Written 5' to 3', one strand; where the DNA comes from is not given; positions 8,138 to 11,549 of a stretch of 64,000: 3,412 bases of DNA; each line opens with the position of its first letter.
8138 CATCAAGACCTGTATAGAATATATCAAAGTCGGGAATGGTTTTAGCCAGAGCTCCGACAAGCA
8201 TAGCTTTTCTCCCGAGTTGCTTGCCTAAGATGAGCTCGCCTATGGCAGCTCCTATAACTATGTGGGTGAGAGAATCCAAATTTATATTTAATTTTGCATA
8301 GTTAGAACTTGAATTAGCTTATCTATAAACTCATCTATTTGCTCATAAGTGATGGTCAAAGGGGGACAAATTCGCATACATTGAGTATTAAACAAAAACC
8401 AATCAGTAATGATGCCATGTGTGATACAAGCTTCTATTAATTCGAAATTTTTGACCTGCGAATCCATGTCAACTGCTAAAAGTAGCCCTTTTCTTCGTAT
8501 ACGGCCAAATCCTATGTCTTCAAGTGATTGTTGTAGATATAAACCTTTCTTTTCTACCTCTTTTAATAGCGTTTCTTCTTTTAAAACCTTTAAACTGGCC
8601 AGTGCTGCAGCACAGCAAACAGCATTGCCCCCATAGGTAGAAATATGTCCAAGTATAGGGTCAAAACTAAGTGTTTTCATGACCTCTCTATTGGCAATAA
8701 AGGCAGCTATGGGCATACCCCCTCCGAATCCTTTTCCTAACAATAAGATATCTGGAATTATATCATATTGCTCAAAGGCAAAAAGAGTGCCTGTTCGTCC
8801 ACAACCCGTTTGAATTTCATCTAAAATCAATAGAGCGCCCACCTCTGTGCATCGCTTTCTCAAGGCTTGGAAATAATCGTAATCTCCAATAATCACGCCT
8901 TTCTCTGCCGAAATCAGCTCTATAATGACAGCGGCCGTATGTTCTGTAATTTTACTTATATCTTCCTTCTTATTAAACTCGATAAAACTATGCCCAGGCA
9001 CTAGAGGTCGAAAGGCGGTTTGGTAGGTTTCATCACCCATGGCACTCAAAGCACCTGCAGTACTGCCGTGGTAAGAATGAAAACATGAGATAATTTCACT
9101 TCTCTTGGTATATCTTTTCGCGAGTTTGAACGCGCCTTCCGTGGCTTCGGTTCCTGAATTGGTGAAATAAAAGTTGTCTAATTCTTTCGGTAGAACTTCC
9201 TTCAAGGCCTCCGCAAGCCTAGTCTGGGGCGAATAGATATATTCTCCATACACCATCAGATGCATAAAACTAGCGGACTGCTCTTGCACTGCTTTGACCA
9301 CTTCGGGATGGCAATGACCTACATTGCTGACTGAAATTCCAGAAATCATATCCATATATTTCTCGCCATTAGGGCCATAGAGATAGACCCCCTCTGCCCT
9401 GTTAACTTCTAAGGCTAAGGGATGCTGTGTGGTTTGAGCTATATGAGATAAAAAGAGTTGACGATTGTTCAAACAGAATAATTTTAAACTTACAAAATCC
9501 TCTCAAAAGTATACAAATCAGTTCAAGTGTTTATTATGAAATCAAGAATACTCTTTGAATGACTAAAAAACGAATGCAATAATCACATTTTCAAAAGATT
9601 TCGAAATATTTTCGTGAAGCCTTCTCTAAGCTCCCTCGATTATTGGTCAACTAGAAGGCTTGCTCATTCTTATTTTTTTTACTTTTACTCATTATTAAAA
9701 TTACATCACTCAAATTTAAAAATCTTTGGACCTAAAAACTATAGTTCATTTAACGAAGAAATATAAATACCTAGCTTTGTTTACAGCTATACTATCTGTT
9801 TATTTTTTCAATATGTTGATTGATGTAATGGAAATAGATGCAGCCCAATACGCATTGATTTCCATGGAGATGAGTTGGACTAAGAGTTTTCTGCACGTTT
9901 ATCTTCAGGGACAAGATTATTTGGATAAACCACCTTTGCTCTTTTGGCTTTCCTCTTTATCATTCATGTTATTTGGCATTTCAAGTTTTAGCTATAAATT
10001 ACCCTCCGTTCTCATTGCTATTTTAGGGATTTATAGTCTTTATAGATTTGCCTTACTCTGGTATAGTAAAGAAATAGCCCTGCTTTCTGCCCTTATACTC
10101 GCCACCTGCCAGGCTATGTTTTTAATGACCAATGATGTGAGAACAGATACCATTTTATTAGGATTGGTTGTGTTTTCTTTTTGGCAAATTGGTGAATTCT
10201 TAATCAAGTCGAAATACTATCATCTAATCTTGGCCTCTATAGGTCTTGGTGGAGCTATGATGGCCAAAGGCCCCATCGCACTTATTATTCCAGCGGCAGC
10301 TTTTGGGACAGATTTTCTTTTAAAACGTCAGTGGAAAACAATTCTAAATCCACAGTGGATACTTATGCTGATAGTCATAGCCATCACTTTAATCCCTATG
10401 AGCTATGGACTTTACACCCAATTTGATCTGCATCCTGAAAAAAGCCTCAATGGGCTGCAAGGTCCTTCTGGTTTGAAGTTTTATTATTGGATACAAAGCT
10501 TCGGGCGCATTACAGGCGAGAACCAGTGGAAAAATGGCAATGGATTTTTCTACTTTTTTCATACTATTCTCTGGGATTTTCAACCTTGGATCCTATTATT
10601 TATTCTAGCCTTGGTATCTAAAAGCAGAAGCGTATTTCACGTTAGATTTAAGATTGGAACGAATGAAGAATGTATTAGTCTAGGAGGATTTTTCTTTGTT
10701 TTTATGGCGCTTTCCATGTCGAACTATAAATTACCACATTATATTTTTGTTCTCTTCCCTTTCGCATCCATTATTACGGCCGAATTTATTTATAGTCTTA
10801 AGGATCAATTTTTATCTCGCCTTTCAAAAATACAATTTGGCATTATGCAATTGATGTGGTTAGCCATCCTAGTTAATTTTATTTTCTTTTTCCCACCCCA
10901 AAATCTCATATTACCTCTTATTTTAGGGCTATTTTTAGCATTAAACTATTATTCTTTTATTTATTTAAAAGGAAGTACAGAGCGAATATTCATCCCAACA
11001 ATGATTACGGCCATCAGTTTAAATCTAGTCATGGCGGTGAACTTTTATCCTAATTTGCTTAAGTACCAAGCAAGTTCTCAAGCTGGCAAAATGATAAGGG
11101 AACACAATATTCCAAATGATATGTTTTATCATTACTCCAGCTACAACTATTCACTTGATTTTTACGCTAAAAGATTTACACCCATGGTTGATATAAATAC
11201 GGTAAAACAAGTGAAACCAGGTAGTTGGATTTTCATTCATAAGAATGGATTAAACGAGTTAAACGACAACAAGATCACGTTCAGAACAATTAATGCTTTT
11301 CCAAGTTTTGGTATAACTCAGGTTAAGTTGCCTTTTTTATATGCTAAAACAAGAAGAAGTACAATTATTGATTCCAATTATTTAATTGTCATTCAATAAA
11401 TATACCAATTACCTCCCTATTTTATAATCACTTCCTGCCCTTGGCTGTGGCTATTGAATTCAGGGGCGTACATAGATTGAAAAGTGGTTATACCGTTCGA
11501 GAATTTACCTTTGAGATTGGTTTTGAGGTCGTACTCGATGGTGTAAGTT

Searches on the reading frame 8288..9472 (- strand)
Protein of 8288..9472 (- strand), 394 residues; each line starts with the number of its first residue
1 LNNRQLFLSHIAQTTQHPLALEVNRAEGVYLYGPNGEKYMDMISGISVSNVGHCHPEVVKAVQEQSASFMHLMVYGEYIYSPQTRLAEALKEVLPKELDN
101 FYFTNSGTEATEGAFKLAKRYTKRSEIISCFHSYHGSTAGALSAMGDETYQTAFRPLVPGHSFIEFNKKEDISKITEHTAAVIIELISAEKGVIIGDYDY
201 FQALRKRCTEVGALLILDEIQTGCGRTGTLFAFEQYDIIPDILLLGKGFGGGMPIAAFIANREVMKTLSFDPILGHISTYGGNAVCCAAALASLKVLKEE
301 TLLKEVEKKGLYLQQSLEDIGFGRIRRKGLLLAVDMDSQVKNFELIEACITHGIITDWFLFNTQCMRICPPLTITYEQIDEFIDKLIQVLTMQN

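Call 70: search_protein_families(library=pfam, proteins=[window:8288-9472:-], max_evalue=0.0001)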
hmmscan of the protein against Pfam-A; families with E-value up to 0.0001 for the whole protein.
window:8288-9472:- (394 aa): 1 family
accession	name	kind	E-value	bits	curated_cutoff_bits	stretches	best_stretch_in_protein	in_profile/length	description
PF00202.27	Aminotran_3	-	1.5e-105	353.7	30.5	1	15-390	5-403/403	Aminotransferase class-III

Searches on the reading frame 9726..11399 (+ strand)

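Call 70: search_protein_families(library=pfam, proteins=[window:9726-11399:+], max_evalue=0.0001)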
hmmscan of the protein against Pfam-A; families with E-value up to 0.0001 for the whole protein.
window:9726-11399:+ (557 aa): 1 family
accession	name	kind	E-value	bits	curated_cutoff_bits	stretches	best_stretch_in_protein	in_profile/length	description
PF13231.12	PMT_2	-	2.9e-20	73.5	26.1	1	67-225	1-157/160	Dolichyl-phosphate-mannose-protein mannosyltransferase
